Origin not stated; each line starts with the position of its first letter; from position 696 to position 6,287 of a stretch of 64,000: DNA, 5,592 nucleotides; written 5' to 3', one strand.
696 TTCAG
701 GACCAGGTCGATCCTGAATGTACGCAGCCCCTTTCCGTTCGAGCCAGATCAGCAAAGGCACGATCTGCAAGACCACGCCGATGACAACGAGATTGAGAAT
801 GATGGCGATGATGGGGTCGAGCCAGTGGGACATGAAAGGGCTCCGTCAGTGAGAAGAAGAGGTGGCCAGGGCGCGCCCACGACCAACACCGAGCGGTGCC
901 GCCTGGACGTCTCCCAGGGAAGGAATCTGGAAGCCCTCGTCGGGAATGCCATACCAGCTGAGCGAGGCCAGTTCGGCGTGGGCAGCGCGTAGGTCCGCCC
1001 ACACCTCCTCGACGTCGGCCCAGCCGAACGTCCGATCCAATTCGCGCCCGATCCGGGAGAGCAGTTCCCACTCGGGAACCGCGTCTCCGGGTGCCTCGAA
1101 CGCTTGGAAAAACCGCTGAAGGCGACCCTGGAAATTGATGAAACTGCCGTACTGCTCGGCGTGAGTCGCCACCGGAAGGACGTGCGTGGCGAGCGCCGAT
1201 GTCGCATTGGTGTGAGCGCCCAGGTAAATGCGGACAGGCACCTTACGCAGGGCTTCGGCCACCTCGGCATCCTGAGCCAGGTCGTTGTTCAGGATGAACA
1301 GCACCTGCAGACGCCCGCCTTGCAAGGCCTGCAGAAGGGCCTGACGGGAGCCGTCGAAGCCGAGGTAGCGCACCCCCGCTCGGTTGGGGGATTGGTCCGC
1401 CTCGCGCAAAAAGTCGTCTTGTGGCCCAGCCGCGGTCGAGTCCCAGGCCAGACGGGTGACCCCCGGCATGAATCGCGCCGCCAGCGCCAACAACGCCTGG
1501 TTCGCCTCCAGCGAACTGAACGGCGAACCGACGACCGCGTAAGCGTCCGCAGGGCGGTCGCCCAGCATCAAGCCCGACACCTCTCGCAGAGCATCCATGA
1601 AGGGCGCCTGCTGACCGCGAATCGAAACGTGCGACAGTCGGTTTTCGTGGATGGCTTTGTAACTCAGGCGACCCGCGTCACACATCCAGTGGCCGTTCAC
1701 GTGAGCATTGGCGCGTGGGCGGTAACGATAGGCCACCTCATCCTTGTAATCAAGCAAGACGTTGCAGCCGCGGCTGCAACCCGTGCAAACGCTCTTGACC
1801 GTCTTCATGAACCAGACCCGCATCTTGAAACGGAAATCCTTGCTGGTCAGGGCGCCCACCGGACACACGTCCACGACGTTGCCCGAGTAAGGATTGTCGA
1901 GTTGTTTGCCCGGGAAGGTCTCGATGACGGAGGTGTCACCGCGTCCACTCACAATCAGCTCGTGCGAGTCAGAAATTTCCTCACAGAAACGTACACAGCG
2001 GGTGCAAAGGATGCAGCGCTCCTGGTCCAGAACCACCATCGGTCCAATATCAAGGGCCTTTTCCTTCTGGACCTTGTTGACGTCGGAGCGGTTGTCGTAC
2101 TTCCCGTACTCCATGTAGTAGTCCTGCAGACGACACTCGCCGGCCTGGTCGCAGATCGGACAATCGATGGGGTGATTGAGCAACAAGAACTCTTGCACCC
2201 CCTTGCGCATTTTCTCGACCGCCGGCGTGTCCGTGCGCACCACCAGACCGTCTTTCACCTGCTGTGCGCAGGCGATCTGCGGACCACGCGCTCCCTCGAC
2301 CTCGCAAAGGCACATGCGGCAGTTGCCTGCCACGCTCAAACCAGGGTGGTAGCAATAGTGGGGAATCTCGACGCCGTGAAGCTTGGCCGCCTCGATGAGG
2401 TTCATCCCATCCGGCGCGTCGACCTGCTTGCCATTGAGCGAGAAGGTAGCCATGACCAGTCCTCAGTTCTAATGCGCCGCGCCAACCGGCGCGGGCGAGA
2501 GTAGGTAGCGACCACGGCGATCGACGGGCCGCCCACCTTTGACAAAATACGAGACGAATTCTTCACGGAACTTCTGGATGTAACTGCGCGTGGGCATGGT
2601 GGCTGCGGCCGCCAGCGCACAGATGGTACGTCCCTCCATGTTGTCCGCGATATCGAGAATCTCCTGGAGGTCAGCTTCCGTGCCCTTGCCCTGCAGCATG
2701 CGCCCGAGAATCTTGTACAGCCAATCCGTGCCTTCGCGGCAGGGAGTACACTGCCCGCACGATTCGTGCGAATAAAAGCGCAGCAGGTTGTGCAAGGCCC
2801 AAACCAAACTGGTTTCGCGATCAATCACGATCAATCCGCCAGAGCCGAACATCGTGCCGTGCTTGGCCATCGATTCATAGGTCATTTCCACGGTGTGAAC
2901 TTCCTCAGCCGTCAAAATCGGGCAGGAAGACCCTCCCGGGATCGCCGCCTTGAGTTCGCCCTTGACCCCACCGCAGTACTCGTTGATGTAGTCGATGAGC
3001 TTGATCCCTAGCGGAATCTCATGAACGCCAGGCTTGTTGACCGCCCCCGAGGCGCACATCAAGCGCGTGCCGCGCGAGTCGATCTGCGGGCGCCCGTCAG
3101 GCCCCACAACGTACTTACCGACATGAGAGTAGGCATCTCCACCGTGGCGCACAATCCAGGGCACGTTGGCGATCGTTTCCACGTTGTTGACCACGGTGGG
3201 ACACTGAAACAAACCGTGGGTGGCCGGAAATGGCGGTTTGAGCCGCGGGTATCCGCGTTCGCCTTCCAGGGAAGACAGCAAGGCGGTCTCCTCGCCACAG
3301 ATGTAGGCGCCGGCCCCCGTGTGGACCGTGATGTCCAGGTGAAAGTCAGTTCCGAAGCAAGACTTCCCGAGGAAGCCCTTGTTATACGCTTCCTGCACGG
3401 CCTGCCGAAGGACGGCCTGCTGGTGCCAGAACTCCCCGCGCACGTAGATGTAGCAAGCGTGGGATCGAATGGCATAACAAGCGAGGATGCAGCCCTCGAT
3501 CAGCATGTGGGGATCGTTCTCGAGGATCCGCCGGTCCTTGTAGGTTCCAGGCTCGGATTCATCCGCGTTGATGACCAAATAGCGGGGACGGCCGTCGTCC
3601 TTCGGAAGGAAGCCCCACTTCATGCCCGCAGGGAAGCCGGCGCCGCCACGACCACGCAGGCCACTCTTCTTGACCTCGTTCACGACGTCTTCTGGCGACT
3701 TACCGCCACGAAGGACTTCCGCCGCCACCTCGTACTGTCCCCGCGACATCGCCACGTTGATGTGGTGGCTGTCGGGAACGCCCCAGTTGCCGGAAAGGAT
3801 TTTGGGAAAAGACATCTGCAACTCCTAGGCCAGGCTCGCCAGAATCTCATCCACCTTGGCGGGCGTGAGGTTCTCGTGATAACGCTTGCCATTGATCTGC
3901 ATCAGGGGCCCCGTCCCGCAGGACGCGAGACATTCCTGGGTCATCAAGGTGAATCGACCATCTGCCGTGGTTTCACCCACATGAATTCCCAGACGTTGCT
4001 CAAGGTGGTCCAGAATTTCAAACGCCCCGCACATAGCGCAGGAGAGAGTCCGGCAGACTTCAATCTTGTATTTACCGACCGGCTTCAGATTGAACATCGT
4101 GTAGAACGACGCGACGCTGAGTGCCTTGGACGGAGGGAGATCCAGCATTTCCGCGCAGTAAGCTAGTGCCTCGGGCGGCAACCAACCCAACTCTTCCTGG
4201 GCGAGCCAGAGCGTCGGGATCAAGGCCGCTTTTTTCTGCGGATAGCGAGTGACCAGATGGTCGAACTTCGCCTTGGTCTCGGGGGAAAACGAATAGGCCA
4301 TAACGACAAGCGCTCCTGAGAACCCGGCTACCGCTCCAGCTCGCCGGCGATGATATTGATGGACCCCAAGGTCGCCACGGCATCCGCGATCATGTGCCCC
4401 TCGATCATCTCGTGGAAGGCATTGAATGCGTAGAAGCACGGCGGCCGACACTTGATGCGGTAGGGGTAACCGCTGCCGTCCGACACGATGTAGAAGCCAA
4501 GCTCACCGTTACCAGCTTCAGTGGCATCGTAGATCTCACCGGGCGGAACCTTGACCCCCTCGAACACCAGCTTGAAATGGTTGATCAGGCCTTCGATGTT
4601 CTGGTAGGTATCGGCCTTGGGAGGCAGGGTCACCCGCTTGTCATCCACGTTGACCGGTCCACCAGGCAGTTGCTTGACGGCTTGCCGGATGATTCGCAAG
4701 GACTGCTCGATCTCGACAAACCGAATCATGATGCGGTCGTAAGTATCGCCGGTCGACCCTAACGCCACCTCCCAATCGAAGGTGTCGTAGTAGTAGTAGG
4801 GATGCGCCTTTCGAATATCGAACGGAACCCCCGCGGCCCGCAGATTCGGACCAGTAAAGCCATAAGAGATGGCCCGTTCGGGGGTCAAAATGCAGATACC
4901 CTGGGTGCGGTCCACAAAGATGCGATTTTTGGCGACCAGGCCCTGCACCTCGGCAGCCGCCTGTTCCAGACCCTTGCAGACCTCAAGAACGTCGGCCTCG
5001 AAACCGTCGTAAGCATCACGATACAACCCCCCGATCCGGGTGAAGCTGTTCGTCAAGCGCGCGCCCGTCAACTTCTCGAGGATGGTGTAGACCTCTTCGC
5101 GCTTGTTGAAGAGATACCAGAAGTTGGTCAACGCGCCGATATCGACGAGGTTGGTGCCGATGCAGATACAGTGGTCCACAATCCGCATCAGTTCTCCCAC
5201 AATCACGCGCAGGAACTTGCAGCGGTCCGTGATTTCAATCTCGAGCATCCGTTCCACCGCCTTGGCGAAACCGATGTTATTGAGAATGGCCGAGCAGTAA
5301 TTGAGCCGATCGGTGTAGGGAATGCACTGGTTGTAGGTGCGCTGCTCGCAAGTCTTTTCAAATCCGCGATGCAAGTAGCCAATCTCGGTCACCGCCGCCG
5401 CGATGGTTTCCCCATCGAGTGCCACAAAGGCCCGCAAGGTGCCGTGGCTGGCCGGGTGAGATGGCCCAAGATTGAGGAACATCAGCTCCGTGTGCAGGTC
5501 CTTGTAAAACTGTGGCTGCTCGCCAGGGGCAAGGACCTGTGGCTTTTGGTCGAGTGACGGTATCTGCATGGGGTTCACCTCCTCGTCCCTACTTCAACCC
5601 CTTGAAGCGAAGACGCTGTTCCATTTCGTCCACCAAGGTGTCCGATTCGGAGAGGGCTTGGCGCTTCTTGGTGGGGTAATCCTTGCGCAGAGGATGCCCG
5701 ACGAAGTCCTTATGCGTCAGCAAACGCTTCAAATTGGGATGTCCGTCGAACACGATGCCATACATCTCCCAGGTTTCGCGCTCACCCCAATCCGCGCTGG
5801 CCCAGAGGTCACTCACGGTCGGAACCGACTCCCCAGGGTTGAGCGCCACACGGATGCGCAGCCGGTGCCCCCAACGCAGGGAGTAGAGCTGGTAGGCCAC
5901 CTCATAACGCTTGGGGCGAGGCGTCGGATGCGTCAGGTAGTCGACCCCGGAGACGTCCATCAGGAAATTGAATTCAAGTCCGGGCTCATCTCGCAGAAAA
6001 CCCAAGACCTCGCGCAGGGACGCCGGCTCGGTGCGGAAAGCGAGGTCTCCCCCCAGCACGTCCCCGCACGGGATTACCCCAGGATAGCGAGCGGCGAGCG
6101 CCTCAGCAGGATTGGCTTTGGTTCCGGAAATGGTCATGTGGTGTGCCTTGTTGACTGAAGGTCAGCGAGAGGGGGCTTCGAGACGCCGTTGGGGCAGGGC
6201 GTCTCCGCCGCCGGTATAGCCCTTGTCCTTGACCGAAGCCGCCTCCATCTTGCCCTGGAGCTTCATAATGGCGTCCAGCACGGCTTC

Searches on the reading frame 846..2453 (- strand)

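Call 55: search_protein_families(library=pfam, proteins=[window:846-2453:-], max_evalue=0.0001)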
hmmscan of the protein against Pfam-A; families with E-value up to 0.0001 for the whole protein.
window:846-2453:- (535 aa): 6 families
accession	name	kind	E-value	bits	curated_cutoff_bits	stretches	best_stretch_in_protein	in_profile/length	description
PF22117.2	Fer4_Nqo3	-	6.8e-26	90.7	27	1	137-203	1-67/67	NADH-quinone oxidoreductase subunit 3, ferredoxin-like domain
PF13510.11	Fer2_4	-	6.3e-16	58.6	22.8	1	3-76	5-81/82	2Fe-2S iron-sulfur cluster binding domain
PF10588.14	NADH-G_4Fe-4S_3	-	7.6e-16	57.8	27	1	83-120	1-38/40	NADH-ubiquinone oxidoreductase-G iron-sulfur binding region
PF00384.28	Molybdopterin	-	9.2e-12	45.1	24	1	373-469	250-351/353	Molybdopterin oxidoreductase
PF04879.21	Molybdop_Fe4S4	-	2.3e-08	34.3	22.7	1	216-268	1-53/55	Molybdopterin oxidoreductase Fe4S4 domain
PF00111.32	Fer2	-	1.2e-06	28.8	21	1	7-54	4-49/77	2Fe-2S iron-sulfur cluster binding domain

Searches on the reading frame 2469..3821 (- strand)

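Call 55: search_protein_families(library=pfam, proteins=[window:2469-3821:-], max_evalue=0.0001)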
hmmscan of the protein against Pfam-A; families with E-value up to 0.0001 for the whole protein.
window:2469-3821:- (450 aa): 3 families
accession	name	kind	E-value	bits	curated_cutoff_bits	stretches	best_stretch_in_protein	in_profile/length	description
PF01512.22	Complex1_51K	-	1.9e-49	167.8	31.2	1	50-221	1-149/150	Nuo51 FMN-binding domain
PF10589.14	NADH_4Fe-4S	-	2e-31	108.2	23.5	1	343-423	3-83/85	NADH-ubiquinone oxidoreductase-F iron-sulfur binding region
PF22461.2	SLBB_2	-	5.6e-07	30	27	1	255-314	3-66/79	SLBB domain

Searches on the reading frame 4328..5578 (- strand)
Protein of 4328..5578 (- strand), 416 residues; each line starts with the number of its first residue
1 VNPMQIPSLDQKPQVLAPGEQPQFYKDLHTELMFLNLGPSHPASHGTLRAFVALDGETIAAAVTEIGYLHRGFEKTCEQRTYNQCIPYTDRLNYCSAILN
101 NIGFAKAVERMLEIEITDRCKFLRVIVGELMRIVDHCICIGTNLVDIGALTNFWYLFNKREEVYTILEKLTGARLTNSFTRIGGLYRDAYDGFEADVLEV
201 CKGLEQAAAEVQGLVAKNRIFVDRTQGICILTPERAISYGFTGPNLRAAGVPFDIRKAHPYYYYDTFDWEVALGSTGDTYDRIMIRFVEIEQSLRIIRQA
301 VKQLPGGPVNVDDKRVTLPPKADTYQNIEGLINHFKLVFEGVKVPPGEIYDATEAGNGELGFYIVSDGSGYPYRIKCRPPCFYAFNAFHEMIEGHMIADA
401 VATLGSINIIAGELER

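Call 55: search_protein_families(library=pfam, proteins=[window:4328-5578:-], max_evalue=0.0001)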
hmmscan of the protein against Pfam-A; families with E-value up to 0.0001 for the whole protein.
window:4328-5578:- (416 aa): 1 family
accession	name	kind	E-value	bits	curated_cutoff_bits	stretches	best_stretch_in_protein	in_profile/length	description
PF00346.24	Complex1_49kDa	-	4e-108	361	24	1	146-416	1-271/271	Respiratory-chain NADH dehydrogenase, 49 Kd subunit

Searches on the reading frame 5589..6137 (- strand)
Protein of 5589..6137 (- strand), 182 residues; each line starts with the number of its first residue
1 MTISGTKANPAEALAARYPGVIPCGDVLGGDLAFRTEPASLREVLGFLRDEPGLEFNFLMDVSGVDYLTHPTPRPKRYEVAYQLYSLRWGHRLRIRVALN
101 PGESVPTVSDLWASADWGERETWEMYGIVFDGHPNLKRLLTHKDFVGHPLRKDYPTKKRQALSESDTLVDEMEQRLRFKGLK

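Call 55: search_protein_families(library=pfam, proteins=[window:5589-6137:-], max_evalue=0.0001)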
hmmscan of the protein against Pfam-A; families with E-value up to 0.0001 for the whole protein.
window:5589-6137:- (182 aa): 1 family
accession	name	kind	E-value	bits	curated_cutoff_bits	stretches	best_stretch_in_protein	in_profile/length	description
PF00329.25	Complex1_30kDa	-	3.8e-43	147.4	22.5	1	35-159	2-123/124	Respiratory-chain NADH dehydrogenase, 30 Kd subunit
